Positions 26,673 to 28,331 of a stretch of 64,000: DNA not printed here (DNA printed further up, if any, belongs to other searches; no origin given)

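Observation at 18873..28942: Duplicated two-gene cassette (Cys-ribbon radical SAM + ACT/V4R protein) bracketing a GT2 glycosyltransferase and a standalone Mo/W enzyme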

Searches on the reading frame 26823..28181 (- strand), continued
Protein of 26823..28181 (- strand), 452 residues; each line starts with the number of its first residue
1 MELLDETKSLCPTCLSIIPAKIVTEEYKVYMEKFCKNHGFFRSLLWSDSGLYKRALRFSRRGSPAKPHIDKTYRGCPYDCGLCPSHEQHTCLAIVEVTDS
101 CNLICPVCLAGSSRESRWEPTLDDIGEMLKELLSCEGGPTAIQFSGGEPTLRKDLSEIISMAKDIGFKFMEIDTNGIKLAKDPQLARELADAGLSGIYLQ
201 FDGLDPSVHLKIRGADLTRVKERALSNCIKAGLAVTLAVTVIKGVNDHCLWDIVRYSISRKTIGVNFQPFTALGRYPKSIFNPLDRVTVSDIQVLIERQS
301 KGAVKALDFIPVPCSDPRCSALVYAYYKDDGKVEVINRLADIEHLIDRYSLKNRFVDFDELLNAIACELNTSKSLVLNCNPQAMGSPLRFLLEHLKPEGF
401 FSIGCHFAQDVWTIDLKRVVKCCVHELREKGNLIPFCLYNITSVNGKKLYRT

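Call 40: find_encoding_contigs(protein=P0035, flank=8000, max_places=1)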
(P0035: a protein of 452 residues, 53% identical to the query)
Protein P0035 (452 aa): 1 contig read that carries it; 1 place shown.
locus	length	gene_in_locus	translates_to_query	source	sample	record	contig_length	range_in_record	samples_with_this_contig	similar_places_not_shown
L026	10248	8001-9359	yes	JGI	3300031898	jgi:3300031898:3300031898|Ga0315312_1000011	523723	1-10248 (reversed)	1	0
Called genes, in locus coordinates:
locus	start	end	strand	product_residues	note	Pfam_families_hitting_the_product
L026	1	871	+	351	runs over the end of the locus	PF12804:NTP_transf_3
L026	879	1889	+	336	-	PF04055:Radical_SAM, PF06463:Mob_synth_C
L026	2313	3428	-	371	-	PF13476:AAA_23 (weak), PF00005:ABC_tran, PF13304:AAA_21 (weak), PF08402:TOBE_2 (faint), PF03459:TOBE (weak)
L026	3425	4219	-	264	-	PF00528:BPD_transp_1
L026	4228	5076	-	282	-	PF01547:SBP_bac_1 (weak), PF12974:Phosphonate-bd (weak), PF13531:SBP_bac_11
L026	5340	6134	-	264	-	PF13938:DUF4213, PF04016:DUF364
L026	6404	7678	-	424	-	PF03453:MoeA_N, PF00994:MoCF_biosynth, PF03454:MoeA_C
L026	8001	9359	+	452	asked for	PF23545:Zn_ribbon_HMPTM, PF04055:Radical_SAM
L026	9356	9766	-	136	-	-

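Call 44: find_related_loci(query=A2, collection=metagenome_contigs, flank=7000)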
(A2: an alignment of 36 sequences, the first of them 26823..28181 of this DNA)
Query A2 (452 aa) in metagenome_contigs; peptide patterns used: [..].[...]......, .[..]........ (x = any residue, [..] = any of these).
600 stretches matched a pattern (row limit reached: there are more); 586 encode a relative of the query (tblastn E <= 1e-3); the best 80 are kept; 80 distinct loci.
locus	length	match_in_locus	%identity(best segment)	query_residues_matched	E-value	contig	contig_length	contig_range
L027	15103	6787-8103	47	4-452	4e-126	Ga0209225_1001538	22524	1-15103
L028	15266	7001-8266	42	9-441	3e-108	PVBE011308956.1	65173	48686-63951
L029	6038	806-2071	41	9-441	1e-107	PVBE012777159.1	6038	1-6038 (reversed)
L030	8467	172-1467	40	5-448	6e-103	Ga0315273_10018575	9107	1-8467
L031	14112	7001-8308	40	3-451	3e-102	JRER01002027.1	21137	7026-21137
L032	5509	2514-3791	40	5-441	7e-101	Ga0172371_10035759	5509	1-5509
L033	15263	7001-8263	41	9-441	9e-98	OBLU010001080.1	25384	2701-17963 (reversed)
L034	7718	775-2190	38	1-449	2e-97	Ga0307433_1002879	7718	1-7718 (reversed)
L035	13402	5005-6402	40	1-440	1e-96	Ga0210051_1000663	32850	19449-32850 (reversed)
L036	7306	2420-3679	38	9-440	1e-95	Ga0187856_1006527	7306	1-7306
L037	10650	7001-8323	38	2-451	2e-95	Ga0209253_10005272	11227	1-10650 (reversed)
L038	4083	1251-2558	38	3-440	3e-95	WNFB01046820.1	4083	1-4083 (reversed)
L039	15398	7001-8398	38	1-440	5e-94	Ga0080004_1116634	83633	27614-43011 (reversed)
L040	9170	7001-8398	38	1-440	8e-94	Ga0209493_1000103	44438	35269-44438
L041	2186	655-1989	38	2-450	1e-97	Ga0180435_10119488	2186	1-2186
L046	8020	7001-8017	45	6-345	8e-92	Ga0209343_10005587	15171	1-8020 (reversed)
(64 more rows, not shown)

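Call 46: search_solved_structures(query=L025:10285-12465:+, max_evalue=1e-20)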
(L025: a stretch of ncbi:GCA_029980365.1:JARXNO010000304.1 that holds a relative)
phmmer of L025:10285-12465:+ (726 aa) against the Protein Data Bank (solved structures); distinct sequences matched with E-value up to 1e-20: 26.
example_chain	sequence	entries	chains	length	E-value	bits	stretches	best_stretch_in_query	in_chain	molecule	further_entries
2e7z_A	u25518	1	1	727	1.1e-82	281.4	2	4-336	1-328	Acetylene hydratase Ahy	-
1aa6_A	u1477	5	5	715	7.5e-52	179.5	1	8-658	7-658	FORMATE DEHYDROGENASE H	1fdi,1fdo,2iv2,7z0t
2vpw_A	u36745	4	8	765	6e-51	176.5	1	49-634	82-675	THIOSULFATE REDUCTASE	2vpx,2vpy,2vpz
7qv7_S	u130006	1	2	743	3.8e-47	164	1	9-659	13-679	Hydrogen dependent carbon dioxide reductase subunit FdhF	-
7bkb_D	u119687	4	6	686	9.1e-45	156.1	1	9-329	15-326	Formate dehydrogenase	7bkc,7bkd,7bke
7vw6_A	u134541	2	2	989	2.8e-41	144.6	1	80-645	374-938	Formate dehydrogenase | Tungsten-containing formate dehydrogenase alpha subunit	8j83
7e5z_A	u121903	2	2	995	2.8e-41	144.6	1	80-645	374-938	Formate dehydrogenase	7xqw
9t1s_L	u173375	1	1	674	8.3e-37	129.8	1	61-497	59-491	formate dehydrogenase (coenzyme F420)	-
9vap_A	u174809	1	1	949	8.5e-35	123.2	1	48-329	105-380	Formate dehydrogenase molybdopterin-binding subunit FdhA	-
4ydd_A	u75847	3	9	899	1.7e-34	122.2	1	61-251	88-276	DMSO reductase family type II enzyme, molybdopterin subunit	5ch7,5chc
5e7o_A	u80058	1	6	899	1.7e-34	122.1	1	61-251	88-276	DMSO reductase family type II enzyme, molybdopterin subunit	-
8rqz_C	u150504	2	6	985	4.3e-34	120.8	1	11-647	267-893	Probable oxidoreductase YjgC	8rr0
9gzq_A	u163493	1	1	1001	4.6e-34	120.7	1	11-647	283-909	Probable oxidoreductase YjgC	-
7l5i_A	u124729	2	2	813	6.9e-34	120.1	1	72-494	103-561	Trimethylamine-N-oxide reductase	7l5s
1dms_A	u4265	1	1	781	9.8e-31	109.7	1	71-496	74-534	DMSO REDUCTASE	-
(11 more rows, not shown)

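Call 48: search_protein_families(library=ncbifam, proteins=[L025:8001-9422:+, L025:7738-8004:+, L025:9362-10093:-, L025:10285-12465:+, L025:7262-7741:+, L026:8001-9359:+, L026:9356-9766:-, L023:8001-9389:+, L019:8001-9395:+, L019:11293-11886:+], max_evalue=0.00001)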
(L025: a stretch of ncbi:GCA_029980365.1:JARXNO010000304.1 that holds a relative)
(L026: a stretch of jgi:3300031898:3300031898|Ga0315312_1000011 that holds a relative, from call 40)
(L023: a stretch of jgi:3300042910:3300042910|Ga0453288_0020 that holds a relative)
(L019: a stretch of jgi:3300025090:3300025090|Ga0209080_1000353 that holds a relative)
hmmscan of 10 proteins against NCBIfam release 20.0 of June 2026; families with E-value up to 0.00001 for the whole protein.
L025:8001-9422:+ (473 aa): 35 families (the best 25 are shown)
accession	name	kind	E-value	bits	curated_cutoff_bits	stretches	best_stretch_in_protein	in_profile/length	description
NF045646.2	rSAM_Se_TrsS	equivalog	1.6e-107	359.8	490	1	34-461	4-435/441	radical SAM (seleno)protein TrsS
NF045702.1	rSAM_GDGT_ether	equivalog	6.5e-91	305.4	450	2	34-348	3-320/486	tetraether lipid synthase Tes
NF045703.1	rSAM_Tes_intein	exception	9.3e-46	156.1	1700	2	163-337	640-814/1040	tetraether lipid synthase Tes, intein-containing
TIGR02666.1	moaA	equivalog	9e-20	70.9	284.05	1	122-288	15-186/336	GTP 3',8-cyclase MoaA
TIGR02668.1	moaA_archaeal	equivalog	2.5e-19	69.4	325.25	1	121-287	14-181/303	GTP 3',8-cyclase MoaA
NF001199.0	PRK00164.2-1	equivalog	1.7e-18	66.9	231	1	121-286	16-179/308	GTP 3',8-cyclase MoaA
TIGR04303.1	GeoRSP_rSAM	equivalog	5.6e-18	65.6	400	1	123-299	11-181/325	GeoRSP system radical SAM/SPASM protein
TIGR04347.1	pseudo_SAM_Halo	equivalog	6.1e-16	58.7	525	1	112-299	33-216/390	TIGR04347 family pseudo-SAM/SPASM protein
TIGR04546.1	rSAM_ahbC_deAc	equivalog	6.7e-16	58.1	650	1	119-301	41-219/390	12,18-didecarboxysiroheme deacetylase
TIGR04051.1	rSAM_NirJ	equivalog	5.2e-15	55.3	515.45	1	120-307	5-188/354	heme d1 biosynthesis radical SAM protein NirJ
TIGR04055.1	rSAM_NirJ2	equivalog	9.5e-15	54.9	500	1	123-300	6-179/326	putative heme d1 biosynthesis radical SAM protein NirJ2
TIGR04251.1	SCM_rSAM_ScmF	equivalog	2.8e-13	50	400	1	123-293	10-180/353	SynChlorMet cassette radical SAM/SPASM protein ScmF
TIGR04054.1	rSAM_NirJ1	equivalog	3e-13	49.2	650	1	114-301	33-216/387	putative heme d1 biosynthesis radical SAM protein NirJ1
TIGR04317.1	W_rSAM_matur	equivalog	6.7e-13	48.5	380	1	120-256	7-142/349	tungsten cofactor oxidoreductase radical SAM maturase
TIGR04545.1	rSAM_ahbD_hemeb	equivalog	7.9e-13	48.5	500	1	121-283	4-163/339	heme b synthase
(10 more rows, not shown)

L025:7738-8004:+ (88 aa): 0 families

L025:9362-10093:- (243 aa): 0 families

L025:10285-12465:+ (726 aa): 26 families (the best 25 are shown)
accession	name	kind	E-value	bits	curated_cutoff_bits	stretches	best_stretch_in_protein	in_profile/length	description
TIGR01591.1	Fdh-alpha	equivalog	4e-84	283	666.25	2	9-330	3-317/672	formate dehydrogenase subunit alpha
NF012032.0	PRK15488.1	equivalog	1.8e-72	244.5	694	2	7-498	46-539/759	thiosulfate reductase PhsA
TIGR02166.1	dmsA_ynfE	subfamily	9.4e-68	229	777.7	2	10-330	51-397/794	DMSO/selenate family reductase complex A subunit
NF047855.1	AssmNtatRedNasC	equivalog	5.5e-60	203.4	1100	2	7-327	23-339/708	assimilatory nitrate reductase catalytic subunit NasC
TIGR03479.1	DMSO_red_II_alp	subfamily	2.1e-56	191.5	984.75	2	59-250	117-306/913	molybdopterin-dependent oxidoreductase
TIGR00509.1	bisC_fam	subfamily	1.8e-46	158.8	1017.55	3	70-329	63-342/772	molybdopterin guanine dinucleotide-containing S/N-oxide reductase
NF041884.1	selenate_YnfF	exception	1.8e-45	155.1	1650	2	43-257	87-305/798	selenate/tellurate reductase subunit YnfF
NF041885.1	selenate_YnfE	exception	1.6e-42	145.3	1675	2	12-330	57-404/805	selenate/tellurate reductase subunit YnfE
NF011566.1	PRK14990.1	exception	1.2e-38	132.7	1600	2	48-257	106-325/814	dimethylsulfoxide reductase subunit A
NF011682.0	PRK15102.1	equivalog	1.9e-35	122.2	909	2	70-330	112-396/829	trimethylamine-N-oxide reductase TorA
TIGR02164.1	torA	equivalog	2.5e-34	118.5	1465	2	69-331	107-393/824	trimethylamine-N-oxide reductase TorA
NF041783.2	mnquin_red_QrcB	equivalog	1.6e-33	115.8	440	2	7-329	55-364/695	menaquinone reductase molybdopterin-binding-like subunit QrcB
NF041323.1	Nitr_red_NasA_Halo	equivalog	4.1e-31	108.2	1000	1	57-650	46-639/673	assimilatory nitrate reductase NasA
TIGR01701.1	Fdhalpha-like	subfamily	1.5e-29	102.7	582.15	1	62-632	99-686/744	FdhF/YdeP family oxidoreductase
NF010055.0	PRK13532.1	equivalog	1.2e-23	83.3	904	2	9-251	47-291/830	nitrate reductase catalytic subunit NapA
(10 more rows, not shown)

L025:7262-7741:+ (159 aa): 3 families
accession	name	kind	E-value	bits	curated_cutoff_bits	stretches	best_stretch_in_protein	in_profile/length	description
TIGR01909.1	C_GCAxxG_C_C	subfamily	9.4e-17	61.2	47.4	1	29-152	2-118/120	C-GCAxxG-C-C family (seleno)protein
NF045669.1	DVU1555_fam_CGA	exception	2e-12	47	103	1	24-156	10-138/140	DVU_1555 family C-GCAxxG-C-C protein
NF045501.1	HUGP_GUXX-star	exception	9.4e-10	38.4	325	1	17-143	11-144/236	HUGP/GUXX-star fusion selenoprotein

L026:8001-9359:+ (452 aa): 36 families (the best 25 are shown)
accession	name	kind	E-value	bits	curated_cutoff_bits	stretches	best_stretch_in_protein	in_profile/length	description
NF045646.2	rSAM_Se_TrsS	equivalog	2.2e-136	454.9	490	1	6-449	2-441/441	radical SAM (seleno)protein TrsS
NF045702.1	rSAM_GDGT_ether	equivalog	7.1e-112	374.5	450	2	7-313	2-311/486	tetraether lipid synthase Tes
NF045703.1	rSAM_Tes_intein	exception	3.2e-62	210.6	1700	3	121-313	626-816/1040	tetraether lipid synthase Tes, intein-containing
NF001199.0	PRK00164.2-1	equivalog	7.4e-29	100.9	231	1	95-261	16-180/308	GTP 3',8-cyclase MoaA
TIGR02668.1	moaA_archaeal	equivalog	3.9e-28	98.3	325.25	1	95-264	14-181/303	GTP 3',8-cyclase MoaA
TIGR02666.1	moaA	equivalog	1e-24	87.1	284.05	1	95-260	14-184/336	GTP 3',8-cyclase MoaA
TIGR02109.1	PQQ_syn_pqqE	equivalog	8.7e-20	71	381.35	1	94-264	10-177/358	pyrroloquinoline quinone biosynthesis protein PqqE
NF050035.1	rSAM_WgK_link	exception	3.8e-17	62.3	650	1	88-268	6-180/367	radical SAM/SPASM peptide maturase WgkB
TIGR04546.1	rSAM_ahbC_deAc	equivalog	2.8e-16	59.3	650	1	92-255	40-199/390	12,18-didecarboxysiroheme deacetylase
TIGR03962.1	mycofact_rSAM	equivalog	3.7e-16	59.2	265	1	91-256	13-173/339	mycofactocin radical SAM maturase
TIGR04347.1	pseudo_SAM_Halo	equivalog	6.6e-16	58.5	525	1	85-242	32-186/390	TIGR04347 family pseudo-SAM/SPASM protein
TIGR04317.1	W_rSAM_matur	equivalog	1.3e-15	57.4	380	1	94-256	7-171/349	tungsten cofactor oxidoreductase radical SAM maturase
TIGR04051.1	rSAM_NirJ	equivalog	1.2e-14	54.1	515.45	1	94-256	5-163/354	heme d1 biosynthesis radical SAM protein NirJ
TIGR04311.1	rSAM_Geo_metal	subfamily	2.5e-14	53.2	400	1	94-230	6-142/423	radical SAM/SPASM family putative metalloenzyme maturase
NF045574.1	sacti_mat_StsB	exception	3.5e-14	52.5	625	1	96-255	101-255/466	StsB family radical SAM/SPASM domain sactipeptide maturase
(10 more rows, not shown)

L026:9356-9766:- (136 aa): 0 families

L023:8001-9389:+ (462 aa): 33 families (the best 25 are shown)
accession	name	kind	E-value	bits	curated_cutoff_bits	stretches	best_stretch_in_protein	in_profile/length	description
NF045646.2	rSAM_Se_TrsS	equivalog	5.8e-125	417.3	490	1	6-458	2-441/441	radical SAM (seleno)protein TrsS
NF045702.1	rSAM_GDGT_ether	equivalog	4.7e-101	338.8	450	2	7-330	2-326/486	tetraether lipid synthase Tes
NF045703.1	rSAM_Tes_intein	exception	5.3e-53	180.1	1700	2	117-314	621-816/1040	tetraether lipid synthase Tes, intein-containing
TIGR02668.1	moaA_archaeal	equivalog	8.4e-24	84.1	325.25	1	95-261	14-177/303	GTP 3',8-cyclase MoaA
NF001199.0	PRK00164.2-1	equivalog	4.5e-23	81.9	231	1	95-263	16-181/308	GTP 3',8-cyclase MoaA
TIGR02666.1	moaA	equivalog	1.4e-21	76.9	284.05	1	95-261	14-184/336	GTP 3',8-cyclase MoaA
TIGR04546.1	rSAM_ahbC_deAc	equivalog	1.2e-16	60.5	650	1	93-244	41-188/390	12,18-didecarboxysiroheme deacetylase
TIGR04055.1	rSAM_NirJ2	equivalog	8.2e-15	55.1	500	1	97-266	6-170/326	putative heme d1 biosynthesis radical SAM protein NirJ2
NF038332.1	rSAM_rare_HxsC4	exception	2.6e-14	53.1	500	1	95-266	18-190/335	radical SAM protein HxsC4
TIGR04347.1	pseudo_SAM_Halo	equivalog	3.1e-14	53.1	525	1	85-254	32-196/390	TIGR04347 family pseudo-SAM/SPASM protein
TIGR04311.1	rSAM_Geo_metal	subfamily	4.5e-14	52.3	400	1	94-259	6-176/423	radical SAM/SPASM family putative metalloenzyme maturase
TIGR03962.1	mycofact_rSAM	equivalog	7.7e-14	51.6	265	1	91-260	13-176/339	mycofactocin radical SAM maturase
TIGR04545.1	rSAM_ahbD_hemeb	equivalog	1.4e-13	51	500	1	95-257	4-162/339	heme b synthase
TIGR04303.1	GeoRSP_rSAM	equivalog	1.8e-13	50.8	400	1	97-273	11-180/325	GeoRSP system radical SAM/SPASM protein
TIGR02109.1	PQQ_syn_pqqE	equivalog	5.8e-13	48.5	381.35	1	94-262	10-174/358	pyrroloquinoline quinone biosynthesis protein PqqE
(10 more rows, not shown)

L019:8001-9395:+ (464 aa): 31 families (the best 25 are shown)
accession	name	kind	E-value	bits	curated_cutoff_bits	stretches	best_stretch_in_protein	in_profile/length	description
NF045646.2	rSAM_Se_TrsS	equivalog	8e-127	423.4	490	1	6-451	2-441/441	radical SAM (seleno)protein TrsS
NF045702.1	rSAM_GDGT_ether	equivalog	5.9e-102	341.8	450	2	7-316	2-313/486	tetraether lipid synthase Tes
NF045703.1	rSAM_Tes_intein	exception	1.3e-55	188.7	1700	2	116-314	620-816/1040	tetraether lipid synthase Tes, intein-containing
NF001199.0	PRK00164.2-1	equivalog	1.3e-20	73.7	231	1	95-263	16-181/308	GTP 3',8-cyclase MoaA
TIGR02666.1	moaA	equivalog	4.2e-20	72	284.05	1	96-261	15-184/336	GTP 3',8-cyclase MoaA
TIGR02668.1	moaA_archaeal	equivalog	4.7e-20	71.8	325.25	1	95-262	14-178/303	GTP 3',8-cyclase MoaA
TIGR03962.1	mycofact_rSAM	equivalog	1.4e-13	50.7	265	1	91-259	13-175/339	mycofactocin radical SAM maturase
TIGR04546.1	rSAM_ahbC_deAc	equivalog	1.4e-13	50.4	650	1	92-244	40-188/390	12,18-didecarboxysiroheme deacetylase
TIGR04545.1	rSAM_ahbD_hemeb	equivalog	2e-13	50.5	500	1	95-257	4-162/339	heme b synthase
NF050035.1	rSAM_WgK_link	exception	2.5e-13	49.8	650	1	89-243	7-158/367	radical SAM/SPASM peptide maturase WgkB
TIGR04055.1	rSAM_NirJ2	equivalog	4.2e-13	49.5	500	1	97-266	6-170/326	putative heme d1 biosynthesis radical SAM protein NirJ2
TIGR04054.1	rSAM_NirJ1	equivalog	4.4e-12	45.3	650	1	89-256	34-196/387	putative heme d1 biosynthesis radical SAM protein NirJ1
NF045574.1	sacti_mat_StsB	exception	4.5e-12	45.5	625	1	95-233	100-233/466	StsB family radical SAM/SPASM domain sactipeptide maturase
TIGR04053.2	TIGR04053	equivalog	5.7e-12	45.5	395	1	88-255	5-171/366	TIGR04053 family radical SAM/SPASM domain-containing protein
TIGR04347.1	pseudo_SAM_Halo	equivalog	1.4e-11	44.3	525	1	86-254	33-196/390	TIGR04347 family pseudo-SAM/SPASM protein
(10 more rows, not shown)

L019:11293-11886:+ (197 aa): 0 families
